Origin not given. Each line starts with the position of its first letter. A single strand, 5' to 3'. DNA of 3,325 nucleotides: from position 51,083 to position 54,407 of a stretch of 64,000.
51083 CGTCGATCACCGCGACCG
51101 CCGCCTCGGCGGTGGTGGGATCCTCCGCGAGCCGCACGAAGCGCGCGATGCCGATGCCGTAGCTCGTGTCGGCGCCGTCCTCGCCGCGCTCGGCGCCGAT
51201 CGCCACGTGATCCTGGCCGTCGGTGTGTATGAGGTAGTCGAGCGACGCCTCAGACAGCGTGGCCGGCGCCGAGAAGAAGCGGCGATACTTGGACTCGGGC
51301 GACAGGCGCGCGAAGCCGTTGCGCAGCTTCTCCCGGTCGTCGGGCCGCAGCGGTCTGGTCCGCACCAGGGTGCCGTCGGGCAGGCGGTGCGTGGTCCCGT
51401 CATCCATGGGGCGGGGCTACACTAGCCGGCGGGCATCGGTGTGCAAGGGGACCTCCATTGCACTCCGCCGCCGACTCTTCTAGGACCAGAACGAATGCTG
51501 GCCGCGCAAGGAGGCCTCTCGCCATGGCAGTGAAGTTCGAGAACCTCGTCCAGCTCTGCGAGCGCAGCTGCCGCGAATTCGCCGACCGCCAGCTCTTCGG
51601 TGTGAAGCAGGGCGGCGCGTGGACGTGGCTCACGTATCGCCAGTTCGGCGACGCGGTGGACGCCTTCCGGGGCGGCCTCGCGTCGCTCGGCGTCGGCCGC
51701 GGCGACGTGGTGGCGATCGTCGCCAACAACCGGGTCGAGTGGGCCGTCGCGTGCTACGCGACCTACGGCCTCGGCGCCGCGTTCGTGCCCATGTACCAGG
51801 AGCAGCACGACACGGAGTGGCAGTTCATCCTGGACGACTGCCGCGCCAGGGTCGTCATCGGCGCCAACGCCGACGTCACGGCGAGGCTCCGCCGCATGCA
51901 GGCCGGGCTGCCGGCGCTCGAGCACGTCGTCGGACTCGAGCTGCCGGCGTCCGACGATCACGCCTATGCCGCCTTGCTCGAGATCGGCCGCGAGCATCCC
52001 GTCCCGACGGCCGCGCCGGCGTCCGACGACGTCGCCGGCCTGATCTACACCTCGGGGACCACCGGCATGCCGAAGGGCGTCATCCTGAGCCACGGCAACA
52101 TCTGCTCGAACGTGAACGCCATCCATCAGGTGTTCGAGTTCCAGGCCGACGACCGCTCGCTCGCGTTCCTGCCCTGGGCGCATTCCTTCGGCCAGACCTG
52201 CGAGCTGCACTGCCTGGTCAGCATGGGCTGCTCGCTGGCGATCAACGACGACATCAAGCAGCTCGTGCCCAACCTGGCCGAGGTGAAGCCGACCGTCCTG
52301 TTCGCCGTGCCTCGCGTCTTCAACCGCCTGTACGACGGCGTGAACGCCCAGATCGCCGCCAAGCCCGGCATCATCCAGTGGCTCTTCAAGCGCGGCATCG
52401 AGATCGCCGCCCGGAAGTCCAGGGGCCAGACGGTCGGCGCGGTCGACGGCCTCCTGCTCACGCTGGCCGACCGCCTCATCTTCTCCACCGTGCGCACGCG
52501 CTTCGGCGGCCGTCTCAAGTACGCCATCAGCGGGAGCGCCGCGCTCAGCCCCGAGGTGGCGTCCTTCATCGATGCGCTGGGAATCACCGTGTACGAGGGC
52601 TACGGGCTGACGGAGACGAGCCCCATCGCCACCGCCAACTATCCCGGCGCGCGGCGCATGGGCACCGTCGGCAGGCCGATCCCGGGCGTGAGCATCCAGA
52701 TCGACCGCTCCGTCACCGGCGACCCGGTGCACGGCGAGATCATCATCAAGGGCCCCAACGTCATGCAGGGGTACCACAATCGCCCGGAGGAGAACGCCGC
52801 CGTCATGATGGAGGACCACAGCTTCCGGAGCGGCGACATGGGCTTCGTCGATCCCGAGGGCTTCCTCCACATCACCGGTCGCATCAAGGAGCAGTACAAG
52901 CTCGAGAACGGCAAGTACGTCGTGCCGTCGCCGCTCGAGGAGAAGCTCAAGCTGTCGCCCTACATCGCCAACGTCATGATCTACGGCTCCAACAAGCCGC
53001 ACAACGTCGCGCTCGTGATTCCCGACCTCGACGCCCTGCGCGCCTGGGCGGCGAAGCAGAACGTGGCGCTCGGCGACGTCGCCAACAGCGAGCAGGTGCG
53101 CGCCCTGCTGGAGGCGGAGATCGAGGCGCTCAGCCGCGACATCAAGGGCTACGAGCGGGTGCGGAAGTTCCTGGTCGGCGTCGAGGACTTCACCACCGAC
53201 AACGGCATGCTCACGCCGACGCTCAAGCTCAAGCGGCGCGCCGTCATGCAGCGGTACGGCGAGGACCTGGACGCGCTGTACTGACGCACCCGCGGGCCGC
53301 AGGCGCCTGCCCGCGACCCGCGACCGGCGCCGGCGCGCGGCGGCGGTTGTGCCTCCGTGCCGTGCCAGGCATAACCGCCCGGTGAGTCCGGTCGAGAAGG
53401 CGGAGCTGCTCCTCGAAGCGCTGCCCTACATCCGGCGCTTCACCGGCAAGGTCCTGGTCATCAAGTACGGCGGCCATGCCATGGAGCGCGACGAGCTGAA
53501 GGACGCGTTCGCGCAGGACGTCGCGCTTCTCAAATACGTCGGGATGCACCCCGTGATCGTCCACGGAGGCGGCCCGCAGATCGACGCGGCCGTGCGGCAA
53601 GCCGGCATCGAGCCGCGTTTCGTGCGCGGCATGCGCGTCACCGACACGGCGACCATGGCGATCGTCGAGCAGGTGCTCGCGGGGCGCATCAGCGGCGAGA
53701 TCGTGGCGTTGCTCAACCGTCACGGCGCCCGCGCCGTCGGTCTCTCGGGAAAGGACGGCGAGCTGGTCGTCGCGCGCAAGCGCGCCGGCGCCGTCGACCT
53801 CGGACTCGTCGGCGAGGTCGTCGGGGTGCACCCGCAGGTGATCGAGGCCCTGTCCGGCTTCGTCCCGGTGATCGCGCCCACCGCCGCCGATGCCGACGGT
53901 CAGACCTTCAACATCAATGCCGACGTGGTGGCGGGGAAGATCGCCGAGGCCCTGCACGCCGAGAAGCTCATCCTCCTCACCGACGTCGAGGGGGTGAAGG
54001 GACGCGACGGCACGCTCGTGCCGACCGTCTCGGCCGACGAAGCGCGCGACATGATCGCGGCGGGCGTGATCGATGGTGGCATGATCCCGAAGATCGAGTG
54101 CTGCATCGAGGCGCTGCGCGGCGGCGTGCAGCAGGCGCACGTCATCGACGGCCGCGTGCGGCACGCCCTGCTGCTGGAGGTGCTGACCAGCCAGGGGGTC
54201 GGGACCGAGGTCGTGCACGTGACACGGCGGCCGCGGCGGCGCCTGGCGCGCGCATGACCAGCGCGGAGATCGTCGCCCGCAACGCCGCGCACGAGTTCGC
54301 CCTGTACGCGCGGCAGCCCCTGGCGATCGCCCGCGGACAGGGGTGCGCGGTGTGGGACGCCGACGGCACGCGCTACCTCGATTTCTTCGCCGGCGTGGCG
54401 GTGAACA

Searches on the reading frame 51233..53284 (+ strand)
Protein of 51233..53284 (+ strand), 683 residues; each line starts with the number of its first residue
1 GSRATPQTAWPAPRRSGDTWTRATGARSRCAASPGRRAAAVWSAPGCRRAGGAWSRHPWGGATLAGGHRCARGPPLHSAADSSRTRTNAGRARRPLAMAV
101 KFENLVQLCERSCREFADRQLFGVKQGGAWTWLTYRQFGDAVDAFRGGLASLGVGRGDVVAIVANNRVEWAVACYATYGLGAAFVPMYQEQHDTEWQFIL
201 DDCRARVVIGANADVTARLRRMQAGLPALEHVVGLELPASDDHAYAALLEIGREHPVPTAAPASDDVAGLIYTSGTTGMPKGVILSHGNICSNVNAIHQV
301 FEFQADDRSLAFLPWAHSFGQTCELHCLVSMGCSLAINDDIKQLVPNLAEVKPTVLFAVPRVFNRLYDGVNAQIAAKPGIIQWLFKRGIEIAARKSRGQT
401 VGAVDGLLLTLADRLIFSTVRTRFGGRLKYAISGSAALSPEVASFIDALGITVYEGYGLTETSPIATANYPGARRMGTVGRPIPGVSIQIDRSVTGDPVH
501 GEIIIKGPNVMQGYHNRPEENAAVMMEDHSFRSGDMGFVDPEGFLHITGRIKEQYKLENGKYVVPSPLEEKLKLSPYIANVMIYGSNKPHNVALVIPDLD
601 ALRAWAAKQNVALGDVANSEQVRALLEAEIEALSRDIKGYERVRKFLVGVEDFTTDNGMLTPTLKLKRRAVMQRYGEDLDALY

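Call 32: search_protein_families(library=pfam, proteins=[window:51233-53284:+], max_evalue=0.00001)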
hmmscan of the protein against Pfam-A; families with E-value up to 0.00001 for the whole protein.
window:51233-53284:+ (683 aa): 2 families
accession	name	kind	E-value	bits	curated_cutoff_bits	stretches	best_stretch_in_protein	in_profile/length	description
PF00501.34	AMP-binding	-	1.4e-83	281.2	29.9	1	110-515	2-384/384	AMP-binding enzyme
PF23562.2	AMP-binding_C_3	-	1.7e-08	35.3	20.8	1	556-683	5-120/124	AMP-binding enzyme C-terminal domain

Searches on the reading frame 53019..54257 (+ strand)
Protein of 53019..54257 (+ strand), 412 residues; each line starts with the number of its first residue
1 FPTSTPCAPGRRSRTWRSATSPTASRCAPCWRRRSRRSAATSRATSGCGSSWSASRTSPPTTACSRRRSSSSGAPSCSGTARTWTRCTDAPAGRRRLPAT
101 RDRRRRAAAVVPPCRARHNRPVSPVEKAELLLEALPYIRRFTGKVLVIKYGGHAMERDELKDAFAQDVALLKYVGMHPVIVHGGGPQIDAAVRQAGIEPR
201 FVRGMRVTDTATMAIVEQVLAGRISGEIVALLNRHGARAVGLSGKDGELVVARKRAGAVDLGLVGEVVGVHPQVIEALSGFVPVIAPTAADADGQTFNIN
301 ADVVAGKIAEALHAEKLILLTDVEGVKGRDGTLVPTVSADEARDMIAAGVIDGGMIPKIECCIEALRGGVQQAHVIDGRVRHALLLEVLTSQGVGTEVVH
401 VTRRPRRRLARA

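Call 32: search_protein_families(library=pfam, proteins=[window:53019-54257:+], max_evalue=0.00001)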
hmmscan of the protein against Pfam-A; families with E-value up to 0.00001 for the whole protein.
window:53019-54257:+ (412 aa): 1 family
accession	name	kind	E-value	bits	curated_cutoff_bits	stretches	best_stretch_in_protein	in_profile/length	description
PF00696.33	AA_kinase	-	5.7e-47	160.8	24.9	1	144-377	1-234/234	Amino acid kinase family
